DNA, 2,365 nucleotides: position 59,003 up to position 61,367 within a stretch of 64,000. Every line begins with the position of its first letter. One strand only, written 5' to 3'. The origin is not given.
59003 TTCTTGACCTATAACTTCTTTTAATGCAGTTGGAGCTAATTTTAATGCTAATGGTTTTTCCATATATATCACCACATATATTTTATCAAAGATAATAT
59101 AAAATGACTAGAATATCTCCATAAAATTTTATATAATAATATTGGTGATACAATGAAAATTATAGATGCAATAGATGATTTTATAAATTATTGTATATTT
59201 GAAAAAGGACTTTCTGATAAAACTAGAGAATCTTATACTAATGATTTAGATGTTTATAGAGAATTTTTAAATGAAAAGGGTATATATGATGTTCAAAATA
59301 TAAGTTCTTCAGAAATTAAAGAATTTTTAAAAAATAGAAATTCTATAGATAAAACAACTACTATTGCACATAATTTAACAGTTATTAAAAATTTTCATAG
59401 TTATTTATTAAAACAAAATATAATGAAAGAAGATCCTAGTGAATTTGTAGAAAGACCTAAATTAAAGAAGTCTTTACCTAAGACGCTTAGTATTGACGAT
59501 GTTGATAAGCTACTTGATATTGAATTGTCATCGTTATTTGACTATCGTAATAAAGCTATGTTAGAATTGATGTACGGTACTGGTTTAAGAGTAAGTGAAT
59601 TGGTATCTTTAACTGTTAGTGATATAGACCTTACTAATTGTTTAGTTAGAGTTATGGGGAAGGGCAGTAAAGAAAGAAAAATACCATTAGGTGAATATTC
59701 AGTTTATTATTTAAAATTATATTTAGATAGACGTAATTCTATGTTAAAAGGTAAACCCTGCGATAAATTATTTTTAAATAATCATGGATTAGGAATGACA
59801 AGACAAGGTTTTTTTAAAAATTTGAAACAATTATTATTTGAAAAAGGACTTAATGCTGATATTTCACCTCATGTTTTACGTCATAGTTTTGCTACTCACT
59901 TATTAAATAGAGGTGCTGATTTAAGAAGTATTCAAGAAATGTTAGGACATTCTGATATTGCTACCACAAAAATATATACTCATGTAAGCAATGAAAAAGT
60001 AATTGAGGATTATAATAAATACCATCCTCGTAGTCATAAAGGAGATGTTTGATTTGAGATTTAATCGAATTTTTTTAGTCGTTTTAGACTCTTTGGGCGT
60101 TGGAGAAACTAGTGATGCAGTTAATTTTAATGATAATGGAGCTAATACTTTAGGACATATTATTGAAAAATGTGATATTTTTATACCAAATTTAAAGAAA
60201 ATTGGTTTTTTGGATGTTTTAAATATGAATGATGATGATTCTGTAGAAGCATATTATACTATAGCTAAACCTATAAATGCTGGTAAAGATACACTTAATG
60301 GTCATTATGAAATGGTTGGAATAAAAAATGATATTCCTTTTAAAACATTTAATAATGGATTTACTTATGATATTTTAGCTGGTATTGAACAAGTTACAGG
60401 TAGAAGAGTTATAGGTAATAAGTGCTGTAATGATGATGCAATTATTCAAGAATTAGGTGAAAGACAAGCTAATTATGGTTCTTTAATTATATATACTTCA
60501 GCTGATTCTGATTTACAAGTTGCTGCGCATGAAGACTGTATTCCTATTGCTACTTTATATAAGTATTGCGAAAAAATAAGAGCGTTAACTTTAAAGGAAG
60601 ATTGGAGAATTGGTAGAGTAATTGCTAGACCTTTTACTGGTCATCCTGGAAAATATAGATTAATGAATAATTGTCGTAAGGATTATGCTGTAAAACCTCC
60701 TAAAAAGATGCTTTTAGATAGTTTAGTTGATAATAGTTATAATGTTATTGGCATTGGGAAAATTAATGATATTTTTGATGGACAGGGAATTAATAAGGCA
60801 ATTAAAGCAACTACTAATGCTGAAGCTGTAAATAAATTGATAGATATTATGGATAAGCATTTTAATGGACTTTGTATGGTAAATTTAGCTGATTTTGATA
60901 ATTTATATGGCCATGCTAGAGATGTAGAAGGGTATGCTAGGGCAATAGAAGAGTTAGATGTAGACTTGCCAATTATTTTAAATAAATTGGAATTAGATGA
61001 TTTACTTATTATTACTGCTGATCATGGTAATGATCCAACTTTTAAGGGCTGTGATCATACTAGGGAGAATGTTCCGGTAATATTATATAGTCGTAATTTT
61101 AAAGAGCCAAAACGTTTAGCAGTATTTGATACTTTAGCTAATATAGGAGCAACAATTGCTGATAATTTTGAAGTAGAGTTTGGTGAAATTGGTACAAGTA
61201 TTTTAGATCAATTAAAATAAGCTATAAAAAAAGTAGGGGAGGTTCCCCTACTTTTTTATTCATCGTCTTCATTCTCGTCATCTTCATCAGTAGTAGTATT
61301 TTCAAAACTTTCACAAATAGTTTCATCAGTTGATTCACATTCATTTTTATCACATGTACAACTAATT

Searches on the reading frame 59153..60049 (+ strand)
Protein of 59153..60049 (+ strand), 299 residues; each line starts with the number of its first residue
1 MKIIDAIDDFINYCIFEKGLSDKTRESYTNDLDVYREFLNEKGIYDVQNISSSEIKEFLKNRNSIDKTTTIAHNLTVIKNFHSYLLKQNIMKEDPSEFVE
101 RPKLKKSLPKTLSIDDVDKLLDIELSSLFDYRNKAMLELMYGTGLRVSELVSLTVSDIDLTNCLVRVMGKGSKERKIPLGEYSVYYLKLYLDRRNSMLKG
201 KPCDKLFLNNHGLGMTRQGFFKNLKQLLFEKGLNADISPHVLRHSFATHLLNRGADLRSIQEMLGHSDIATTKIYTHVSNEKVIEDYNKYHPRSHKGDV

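Call 63: search_protein_families(library=pfam, proteins=[window:59153-60049:+], max_evalue=0.0001)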
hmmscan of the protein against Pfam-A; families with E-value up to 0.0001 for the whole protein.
window:59153-60049:+ (299 aa): 3 families
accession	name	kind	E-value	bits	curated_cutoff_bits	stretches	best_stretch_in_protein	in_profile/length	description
PF00589.27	Phage_integrase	-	2.3e-50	171.2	27.1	1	111-280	2-170/172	Phage integrase family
PF02899.23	Phage_int_SAM_1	-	2.7e-15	56.8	22.3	1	7-88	1-82/83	Phage integrase, N-terminal SAM-like domain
PF13495.12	Phage_int_SAM_4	-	3.8e-06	27.6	27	1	9-90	4-83/85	Phage integrase, N-terminal SAM-like domain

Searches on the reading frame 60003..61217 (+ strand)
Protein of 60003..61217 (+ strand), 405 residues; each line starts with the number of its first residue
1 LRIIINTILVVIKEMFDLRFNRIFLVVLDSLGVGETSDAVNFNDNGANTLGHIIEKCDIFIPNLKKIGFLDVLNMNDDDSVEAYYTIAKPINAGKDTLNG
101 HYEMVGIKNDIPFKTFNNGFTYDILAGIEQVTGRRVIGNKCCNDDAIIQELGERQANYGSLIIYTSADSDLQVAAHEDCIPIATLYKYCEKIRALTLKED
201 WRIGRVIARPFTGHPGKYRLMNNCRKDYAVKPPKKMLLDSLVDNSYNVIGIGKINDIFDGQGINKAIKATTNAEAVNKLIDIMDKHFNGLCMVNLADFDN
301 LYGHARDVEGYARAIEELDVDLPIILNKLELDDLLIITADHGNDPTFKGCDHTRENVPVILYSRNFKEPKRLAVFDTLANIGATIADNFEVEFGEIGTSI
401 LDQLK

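Call 63: search_protein_families(library=pfam, proteins=[window:60003-61217:+], max_evalue=0.0001)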
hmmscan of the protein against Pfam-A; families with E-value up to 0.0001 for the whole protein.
window:60003-61217:+ (405 aa): 1 family
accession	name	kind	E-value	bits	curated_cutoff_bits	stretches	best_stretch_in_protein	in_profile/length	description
PF01676.23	Metalloenzyme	-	3.2e-43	148.5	24.3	1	22-392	2-251/252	Metalloenzyme superfamily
